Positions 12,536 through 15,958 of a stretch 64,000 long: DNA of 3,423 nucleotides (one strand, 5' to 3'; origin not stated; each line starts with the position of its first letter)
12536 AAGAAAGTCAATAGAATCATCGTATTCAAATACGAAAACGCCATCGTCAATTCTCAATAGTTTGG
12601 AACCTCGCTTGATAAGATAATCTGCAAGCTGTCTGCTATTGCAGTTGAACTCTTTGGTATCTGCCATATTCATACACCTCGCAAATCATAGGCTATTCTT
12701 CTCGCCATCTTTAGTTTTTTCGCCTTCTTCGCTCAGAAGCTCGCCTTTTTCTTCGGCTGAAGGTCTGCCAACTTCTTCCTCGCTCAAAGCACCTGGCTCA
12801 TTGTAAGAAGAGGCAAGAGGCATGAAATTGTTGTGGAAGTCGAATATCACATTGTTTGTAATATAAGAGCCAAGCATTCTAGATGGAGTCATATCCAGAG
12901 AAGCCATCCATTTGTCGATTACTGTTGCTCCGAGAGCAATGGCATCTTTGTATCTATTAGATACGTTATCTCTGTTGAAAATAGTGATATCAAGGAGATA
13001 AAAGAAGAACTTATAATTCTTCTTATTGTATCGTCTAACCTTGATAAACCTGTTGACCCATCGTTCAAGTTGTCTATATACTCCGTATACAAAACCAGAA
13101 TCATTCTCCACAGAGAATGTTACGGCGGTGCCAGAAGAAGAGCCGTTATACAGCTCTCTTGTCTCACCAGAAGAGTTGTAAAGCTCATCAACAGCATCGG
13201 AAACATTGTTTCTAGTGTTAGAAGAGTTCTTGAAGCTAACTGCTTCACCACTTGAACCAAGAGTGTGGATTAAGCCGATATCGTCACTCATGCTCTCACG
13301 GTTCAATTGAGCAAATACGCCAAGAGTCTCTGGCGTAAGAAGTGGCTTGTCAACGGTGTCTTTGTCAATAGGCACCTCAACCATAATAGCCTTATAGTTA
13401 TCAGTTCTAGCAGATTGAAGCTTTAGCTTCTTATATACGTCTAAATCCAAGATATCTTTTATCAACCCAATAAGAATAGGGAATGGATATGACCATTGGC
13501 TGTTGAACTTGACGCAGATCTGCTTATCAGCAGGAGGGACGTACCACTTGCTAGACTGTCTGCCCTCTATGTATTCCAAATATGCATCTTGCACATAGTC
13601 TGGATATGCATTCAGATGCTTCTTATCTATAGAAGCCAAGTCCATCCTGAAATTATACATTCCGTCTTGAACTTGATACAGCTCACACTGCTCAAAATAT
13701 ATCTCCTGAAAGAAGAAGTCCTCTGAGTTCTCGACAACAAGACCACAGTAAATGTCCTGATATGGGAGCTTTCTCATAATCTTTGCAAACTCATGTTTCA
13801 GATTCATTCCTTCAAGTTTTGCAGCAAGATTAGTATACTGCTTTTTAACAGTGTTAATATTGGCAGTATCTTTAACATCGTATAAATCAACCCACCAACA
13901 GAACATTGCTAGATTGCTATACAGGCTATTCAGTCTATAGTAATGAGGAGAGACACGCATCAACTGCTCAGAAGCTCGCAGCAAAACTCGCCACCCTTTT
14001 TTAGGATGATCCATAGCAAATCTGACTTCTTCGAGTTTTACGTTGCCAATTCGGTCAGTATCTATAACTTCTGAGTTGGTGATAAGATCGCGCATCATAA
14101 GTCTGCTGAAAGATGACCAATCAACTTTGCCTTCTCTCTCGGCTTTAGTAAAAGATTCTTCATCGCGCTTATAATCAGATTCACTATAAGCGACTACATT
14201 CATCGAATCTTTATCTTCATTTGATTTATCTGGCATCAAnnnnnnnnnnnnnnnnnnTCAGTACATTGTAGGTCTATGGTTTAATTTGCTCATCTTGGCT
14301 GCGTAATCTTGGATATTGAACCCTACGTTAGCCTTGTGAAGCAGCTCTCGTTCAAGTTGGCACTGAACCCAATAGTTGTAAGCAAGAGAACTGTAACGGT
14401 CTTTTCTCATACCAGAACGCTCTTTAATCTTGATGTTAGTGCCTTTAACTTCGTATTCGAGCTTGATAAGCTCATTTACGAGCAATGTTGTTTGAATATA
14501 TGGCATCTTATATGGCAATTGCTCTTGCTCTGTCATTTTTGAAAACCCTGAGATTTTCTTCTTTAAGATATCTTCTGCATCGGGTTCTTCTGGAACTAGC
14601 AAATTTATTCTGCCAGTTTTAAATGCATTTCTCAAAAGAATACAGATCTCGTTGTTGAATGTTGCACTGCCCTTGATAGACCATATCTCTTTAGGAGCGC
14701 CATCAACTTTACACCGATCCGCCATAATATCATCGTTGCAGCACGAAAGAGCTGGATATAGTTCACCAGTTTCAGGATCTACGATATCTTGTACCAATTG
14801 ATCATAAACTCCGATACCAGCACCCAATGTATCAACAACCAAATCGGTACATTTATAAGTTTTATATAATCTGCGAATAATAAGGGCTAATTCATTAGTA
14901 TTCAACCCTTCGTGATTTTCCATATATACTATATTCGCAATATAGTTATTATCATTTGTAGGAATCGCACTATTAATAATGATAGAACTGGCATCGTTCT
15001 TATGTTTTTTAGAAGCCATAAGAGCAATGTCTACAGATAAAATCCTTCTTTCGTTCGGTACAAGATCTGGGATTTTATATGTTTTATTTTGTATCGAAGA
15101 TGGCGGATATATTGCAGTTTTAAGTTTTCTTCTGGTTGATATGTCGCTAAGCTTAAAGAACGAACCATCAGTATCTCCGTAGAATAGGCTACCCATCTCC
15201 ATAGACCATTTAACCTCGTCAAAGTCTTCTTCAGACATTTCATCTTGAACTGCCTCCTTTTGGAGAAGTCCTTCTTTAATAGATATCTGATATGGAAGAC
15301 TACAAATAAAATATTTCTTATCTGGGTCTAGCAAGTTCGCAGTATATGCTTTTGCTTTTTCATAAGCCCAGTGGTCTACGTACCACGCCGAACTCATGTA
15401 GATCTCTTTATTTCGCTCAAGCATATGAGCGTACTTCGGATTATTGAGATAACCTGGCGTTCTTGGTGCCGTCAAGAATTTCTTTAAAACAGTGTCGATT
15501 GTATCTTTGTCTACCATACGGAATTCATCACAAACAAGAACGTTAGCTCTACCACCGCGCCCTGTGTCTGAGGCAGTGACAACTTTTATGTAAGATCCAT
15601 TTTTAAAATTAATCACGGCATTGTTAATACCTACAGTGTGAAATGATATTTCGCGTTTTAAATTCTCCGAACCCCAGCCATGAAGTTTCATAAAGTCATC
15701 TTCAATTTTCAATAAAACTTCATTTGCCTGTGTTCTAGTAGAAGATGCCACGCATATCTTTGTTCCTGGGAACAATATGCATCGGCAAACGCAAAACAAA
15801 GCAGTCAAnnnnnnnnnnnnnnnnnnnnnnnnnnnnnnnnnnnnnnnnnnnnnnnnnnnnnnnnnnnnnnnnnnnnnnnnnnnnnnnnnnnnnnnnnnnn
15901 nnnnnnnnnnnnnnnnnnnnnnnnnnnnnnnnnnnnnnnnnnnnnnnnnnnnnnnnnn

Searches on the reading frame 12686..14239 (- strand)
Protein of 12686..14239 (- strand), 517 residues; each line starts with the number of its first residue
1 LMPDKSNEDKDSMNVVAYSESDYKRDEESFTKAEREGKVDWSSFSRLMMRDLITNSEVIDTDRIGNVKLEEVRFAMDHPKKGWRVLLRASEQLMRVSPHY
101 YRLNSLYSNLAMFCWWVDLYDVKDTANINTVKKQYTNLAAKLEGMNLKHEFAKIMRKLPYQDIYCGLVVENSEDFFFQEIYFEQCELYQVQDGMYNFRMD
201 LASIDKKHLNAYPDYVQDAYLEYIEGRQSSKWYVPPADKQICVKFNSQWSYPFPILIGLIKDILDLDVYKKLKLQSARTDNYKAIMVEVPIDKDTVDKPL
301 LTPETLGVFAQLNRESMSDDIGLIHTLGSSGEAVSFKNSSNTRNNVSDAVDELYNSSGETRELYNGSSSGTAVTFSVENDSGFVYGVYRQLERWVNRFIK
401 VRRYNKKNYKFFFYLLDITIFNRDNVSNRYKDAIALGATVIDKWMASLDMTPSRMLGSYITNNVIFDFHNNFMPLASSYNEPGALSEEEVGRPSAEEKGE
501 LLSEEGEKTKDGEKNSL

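Call 84: search_protein_families(library=phrogs, proteins=[window:12686-14239:-], max_evalue=0.00001)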
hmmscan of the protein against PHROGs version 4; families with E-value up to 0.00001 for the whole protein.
window:12686-14239:- (517 aa): 1 family
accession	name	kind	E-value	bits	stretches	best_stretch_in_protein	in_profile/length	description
phrog_2739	-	head and packaging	2.7e-73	248.3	1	49-514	26-497/501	portal protein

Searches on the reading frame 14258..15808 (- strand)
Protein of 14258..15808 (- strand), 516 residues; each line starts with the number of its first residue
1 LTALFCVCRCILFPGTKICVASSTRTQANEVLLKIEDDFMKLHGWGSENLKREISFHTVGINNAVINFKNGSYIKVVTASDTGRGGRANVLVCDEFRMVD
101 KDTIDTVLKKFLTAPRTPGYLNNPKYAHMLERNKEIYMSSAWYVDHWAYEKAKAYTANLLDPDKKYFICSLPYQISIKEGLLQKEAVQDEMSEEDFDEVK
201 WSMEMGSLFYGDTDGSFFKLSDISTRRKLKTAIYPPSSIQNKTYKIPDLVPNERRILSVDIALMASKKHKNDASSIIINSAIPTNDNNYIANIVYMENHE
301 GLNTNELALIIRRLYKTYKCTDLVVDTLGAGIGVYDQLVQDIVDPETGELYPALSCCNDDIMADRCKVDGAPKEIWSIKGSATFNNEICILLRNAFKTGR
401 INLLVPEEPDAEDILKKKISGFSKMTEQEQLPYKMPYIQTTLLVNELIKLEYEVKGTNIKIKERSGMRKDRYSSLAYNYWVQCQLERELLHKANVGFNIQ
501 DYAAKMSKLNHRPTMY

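Call 84: search_protein_families(library=phrogs, proteins=[window:14258-15808:-], max_evalue=0.00001)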
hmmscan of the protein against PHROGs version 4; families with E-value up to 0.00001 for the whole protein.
window:14258-15808:- (516 aa): 5 families
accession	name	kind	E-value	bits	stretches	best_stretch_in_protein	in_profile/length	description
phrog_26582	-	unknown function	3.4e-52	178.9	1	162-498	15-351/363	-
phrog_24618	-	unknown function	8.5e-36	124.7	1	282-489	5-214/230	-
phrog_15503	-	unknown function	3.2e-31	109.6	1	3-146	103-243/245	-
phrog_5989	-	head and packaging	3.7e-09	37.2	1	2-102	173-266/347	terminase large subunit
phrog_38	-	head and packaging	4.2e-07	30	0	213-342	523-629/760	terminase large subunit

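Call 99: search_protein_families(library=pfam, proteins=[window:14258-15808:-], max_evalue=0.001)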
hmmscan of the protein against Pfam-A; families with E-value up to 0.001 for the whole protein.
window:14258-15808:- (516 aa): 0 families
